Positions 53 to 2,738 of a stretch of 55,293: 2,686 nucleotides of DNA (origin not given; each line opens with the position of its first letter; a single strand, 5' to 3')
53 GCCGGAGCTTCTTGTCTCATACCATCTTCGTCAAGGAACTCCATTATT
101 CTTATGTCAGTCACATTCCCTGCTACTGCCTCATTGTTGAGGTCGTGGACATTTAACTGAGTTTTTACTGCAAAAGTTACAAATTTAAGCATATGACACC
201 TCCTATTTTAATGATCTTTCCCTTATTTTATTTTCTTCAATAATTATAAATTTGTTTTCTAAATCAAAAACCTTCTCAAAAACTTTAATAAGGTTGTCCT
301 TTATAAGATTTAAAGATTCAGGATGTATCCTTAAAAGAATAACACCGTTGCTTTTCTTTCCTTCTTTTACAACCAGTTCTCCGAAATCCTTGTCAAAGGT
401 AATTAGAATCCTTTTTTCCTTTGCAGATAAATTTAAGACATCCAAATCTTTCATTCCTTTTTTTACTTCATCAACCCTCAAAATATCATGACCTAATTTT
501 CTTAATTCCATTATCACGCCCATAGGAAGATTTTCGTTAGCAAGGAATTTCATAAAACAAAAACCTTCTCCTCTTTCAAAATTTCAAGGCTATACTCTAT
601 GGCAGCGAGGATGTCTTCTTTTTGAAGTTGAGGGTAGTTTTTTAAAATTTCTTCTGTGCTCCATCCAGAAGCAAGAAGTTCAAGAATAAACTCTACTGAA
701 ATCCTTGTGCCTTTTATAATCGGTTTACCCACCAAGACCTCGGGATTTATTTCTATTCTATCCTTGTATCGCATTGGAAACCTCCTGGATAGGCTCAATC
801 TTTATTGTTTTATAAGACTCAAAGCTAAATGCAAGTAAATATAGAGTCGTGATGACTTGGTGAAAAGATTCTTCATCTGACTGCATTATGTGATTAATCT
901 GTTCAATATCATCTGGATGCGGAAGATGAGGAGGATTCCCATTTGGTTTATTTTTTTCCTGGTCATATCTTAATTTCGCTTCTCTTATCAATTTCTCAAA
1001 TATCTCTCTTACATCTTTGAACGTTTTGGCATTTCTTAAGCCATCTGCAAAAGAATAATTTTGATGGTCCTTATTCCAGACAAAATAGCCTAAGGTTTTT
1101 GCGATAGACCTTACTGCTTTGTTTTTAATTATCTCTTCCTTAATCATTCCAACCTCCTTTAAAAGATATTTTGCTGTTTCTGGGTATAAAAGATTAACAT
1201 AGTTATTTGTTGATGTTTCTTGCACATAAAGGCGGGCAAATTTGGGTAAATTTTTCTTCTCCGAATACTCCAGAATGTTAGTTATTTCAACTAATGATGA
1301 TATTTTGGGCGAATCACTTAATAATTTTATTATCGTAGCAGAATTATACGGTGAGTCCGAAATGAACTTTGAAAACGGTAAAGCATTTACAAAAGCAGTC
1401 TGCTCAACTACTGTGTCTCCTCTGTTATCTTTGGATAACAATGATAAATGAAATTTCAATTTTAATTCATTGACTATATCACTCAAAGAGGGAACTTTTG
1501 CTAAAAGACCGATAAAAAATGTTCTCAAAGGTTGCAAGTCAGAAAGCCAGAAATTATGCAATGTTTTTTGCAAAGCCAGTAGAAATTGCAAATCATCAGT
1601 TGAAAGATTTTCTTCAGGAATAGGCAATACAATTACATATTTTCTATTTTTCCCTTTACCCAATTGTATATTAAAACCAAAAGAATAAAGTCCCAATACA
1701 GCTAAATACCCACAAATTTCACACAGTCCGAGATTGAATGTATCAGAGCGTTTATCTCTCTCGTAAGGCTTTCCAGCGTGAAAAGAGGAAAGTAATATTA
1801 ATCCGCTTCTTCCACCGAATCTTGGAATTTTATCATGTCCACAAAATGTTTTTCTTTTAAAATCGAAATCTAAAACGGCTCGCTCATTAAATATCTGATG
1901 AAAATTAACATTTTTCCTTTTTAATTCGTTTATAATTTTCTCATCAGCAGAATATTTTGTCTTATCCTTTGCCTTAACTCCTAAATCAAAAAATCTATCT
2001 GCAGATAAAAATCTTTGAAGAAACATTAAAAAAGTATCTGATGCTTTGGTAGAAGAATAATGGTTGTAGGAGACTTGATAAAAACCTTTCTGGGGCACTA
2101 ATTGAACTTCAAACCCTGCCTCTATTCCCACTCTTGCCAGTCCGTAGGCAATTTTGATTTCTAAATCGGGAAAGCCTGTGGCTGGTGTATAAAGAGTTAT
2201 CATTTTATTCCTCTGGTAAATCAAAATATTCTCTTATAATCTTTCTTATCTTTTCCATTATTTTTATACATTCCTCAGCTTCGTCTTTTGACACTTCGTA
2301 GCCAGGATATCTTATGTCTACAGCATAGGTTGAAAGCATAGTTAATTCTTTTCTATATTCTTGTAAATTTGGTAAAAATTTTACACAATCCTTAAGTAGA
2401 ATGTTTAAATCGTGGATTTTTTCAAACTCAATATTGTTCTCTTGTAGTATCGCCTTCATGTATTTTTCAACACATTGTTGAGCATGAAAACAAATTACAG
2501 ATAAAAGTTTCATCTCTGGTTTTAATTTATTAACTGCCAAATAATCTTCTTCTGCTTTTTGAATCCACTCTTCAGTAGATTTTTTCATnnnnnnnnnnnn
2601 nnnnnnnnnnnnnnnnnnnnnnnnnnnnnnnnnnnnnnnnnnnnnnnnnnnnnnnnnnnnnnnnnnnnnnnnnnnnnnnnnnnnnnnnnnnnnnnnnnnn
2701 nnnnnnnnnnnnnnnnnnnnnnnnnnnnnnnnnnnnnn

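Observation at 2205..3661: Cas3'' HD nuclease fused to an MNT nucleotidyltransferase, followed by an overlapping HEPN gene, inside a type I cas operon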

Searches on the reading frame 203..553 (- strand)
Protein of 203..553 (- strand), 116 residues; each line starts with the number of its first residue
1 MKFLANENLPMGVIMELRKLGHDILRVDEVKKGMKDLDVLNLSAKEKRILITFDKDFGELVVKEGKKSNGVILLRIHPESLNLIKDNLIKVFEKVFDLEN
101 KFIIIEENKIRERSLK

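Call 3: search_protein_families(library=pfam, proteins=[window:203-553:-], max_evalue=0.1)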
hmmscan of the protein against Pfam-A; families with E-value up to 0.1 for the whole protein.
window:203-553:- (116 aa): 4 families
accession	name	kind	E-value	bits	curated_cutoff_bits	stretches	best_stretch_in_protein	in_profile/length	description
PF18480.7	DUF5615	-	5.9e-25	87.7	23.8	1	1-107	1-109/110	Domain of unknown function (DUF5615)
PF01927.22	Mut7-C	-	0.00091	19.8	23.3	1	2-62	2-57/146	Mut7-C RNAse domain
PF18478.7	PIN_10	-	0.012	16.1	26.2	1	1-58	1-63/84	PIN like domain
PF03876.22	SHS2_Rpb7-N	-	0.072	13.7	24.8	0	74-102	4-31/57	SHS2 domain found in N terminus of Rpb7p/Rpc25p/MJ0397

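Call 4: search_protein_families(library=ncbifam, proteins=[window:203-553:-], max_evalue=0.1)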
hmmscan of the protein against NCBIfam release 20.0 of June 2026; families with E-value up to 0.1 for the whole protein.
window:203-553:- (116 aa): 1 family
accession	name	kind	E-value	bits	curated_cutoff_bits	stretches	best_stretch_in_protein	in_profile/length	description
NF006042.0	PRK08185.1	subfamily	0.0039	16.6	405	1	54-93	26-65/287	hypothetical protein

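Call 61: search_protein_families(library=padloc, proteins=[window:203-553:-], max_evalue=0.01)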
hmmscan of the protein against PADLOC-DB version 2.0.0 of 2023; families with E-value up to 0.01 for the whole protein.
window:203-553:- (116 aa): 0 families

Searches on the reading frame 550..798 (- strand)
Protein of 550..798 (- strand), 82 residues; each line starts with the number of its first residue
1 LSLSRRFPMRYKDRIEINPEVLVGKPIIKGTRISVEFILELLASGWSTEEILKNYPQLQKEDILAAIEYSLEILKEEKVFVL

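Call 3: search_protein_families(library=pfam, proteins=[window:550-798:-], max_evalue=0.1)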
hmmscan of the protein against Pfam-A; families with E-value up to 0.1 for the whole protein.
window:550-798:- (82 aa): 1 family
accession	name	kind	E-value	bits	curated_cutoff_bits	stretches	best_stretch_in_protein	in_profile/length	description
PF04255.20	DUF433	-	2.2e-26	91.9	23.6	1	15-69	1-55/56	Protein of unknown function (DUF433)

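Call 4: search_protein_families(library=ncbifam, proteins=[window:550-798:-], max_evalue=0.1)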
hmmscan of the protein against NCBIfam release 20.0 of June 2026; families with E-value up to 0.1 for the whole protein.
window:550-798:- (82 aa): 0 families

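Call 61: search_protein_families(library=padloc, proteins=[window:550-798:-], max_evalue=0.01)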
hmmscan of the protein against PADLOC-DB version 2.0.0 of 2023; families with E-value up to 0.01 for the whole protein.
window:550-798:- (82 aa): 0 families

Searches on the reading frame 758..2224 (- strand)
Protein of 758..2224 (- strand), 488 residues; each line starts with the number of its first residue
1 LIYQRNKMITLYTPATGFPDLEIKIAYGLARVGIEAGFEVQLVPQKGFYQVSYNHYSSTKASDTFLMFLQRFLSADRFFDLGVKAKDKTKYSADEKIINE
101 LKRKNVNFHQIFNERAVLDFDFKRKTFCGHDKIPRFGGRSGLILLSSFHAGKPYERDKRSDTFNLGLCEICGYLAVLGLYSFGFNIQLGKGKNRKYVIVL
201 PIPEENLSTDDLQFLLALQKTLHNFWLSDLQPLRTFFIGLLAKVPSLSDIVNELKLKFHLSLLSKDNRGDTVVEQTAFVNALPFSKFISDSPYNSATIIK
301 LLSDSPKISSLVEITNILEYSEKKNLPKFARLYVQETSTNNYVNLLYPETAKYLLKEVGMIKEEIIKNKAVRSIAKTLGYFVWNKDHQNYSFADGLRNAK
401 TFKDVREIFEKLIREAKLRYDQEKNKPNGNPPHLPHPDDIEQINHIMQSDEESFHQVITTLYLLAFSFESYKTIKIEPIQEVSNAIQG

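Call 3: search_protein_families(library=pfam, proteins=[window:758-2224:-], max_evalue=0.1)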
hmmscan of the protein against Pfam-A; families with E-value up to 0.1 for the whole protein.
window:758-2224:- (488 aa): 0 families

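Call 4: search_protein_families(library=ncbifam, proteins=[window:758-2224:-], max_evalue=0.1)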
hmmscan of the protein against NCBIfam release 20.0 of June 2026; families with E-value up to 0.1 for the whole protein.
window:758-2224:- (488 aa): 2 families
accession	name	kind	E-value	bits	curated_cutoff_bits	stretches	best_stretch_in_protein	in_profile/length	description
TIGR01878.1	cas_Csa5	equivalog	3.1e-07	30.6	53.35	1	344-468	1-104/107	type I-A CRISPR-associated protein Csa5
TIGR01914.1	cas_Csa4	exception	0.018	14.1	232.5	1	21-231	13-222/353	type I-A CRISPR-associated protein Cas8a2/Csa4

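Call 61: search_protein_families(library=padloc, proteins=[window:758-2203:-], max_evalue=0.01)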
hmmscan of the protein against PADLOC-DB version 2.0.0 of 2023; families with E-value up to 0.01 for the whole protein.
window:758-2203:- (481 aa): 6 families
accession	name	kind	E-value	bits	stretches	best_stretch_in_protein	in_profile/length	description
PDLC01216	Cas8a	-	4.8e-103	342.8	1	1-332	1-308/308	CAS-I-A; effector_LS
PDLC01215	Cas11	-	7e-45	150.4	1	334-472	1-127/129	CAS-III-B; effector_SS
PDLC01202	Cas8b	-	3.2e-13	47.3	1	3-461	6-464/469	CAS-I-B; effector_LS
PDLC00992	Cas11a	-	7.9e-08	30.7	1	337-461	1-104/107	CRISPR type I-A/APERN-associated protein Csa5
PDLC01481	Cas11a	-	7.6e-06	24.6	1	363-460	3-91/103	CAS-I-A; effector_SS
PDLC01266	Cas11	-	2e-05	23.1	1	337-461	1-93/97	CAS-I-A; effector_SS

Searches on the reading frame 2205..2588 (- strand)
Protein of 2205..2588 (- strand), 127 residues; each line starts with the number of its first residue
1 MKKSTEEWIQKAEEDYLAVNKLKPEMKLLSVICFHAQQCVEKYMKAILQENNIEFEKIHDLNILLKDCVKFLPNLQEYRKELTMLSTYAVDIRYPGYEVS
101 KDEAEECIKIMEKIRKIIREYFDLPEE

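Call 3: search_protein_families(library=pfam, proteins=[window:2205-2588:-], max_evalue=0.1)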
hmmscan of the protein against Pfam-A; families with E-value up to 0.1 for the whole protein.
window:2205-2588:- (127 aa): 2 families
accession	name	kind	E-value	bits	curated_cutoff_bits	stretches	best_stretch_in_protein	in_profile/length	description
PF05168.19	HEPN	-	3.3e-29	101.9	22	1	6-120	2-116/117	HEPN domain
PF25611.1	KCTD_C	-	0.03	14.4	27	1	56-118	52-113/120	KCTD C-terminal domain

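Call 4: search_protein_families(library=ncbifam, proteins=[window:2205-2588:-], max_evalue=0.1)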
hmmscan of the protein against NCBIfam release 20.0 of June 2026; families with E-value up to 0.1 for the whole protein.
window:2205-2588:- (127 aa): 2 families
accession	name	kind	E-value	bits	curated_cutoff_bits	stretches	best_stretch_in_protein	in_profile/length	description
TIGR00004.1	TIGR00004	subfamily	0.044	14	106.25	0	32-71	47-85/125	Rid family detoxifying hydrolase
NF006331.0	PRK08561.1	equivalog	0.063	13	154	0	37-83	64-110/152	30S ribosomal protein S15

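Call 26: search_solved_structures(query=window:2205-2588:-, max_evalue=0.01, show_alignments=3)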
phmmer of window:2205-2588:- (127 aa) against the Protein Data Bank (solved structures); distinct sequences matched with E-value up to 0.01: 1.
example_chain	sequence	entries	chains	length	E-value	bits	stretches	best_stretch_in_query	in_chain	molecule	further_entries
1wol_A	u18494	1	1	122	3.5e-06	30.4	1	3-114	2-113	122aa long conserved hypothetical protein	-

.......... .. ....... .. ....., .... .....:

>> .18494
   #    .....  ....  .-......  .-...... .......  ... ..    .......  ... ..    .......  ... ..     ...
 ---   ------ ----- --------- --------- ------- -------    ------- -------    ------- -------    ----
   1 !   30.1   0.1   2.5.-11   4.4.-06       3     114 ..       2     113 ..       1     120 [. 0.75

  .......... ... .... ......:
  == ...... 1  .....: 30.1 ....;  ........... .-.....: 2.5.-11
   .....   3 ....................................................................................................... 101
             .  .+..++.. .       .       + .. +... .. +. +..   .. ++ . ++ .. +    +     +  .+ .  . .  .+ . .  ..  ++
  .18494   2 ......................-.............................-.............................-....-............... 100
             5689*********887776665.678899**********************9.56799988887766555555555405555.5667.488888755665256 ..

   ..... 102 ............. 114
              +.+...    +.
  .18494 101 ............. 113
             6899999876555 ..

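Call 61: search_protein_families(library=padloc, proteins=[window:2205-2588:-], max_evalue=0.01)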
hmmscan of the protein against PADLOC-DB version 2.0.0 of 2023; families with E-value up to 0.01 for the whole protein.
window:2205-2588:- (127 aa): 0 families
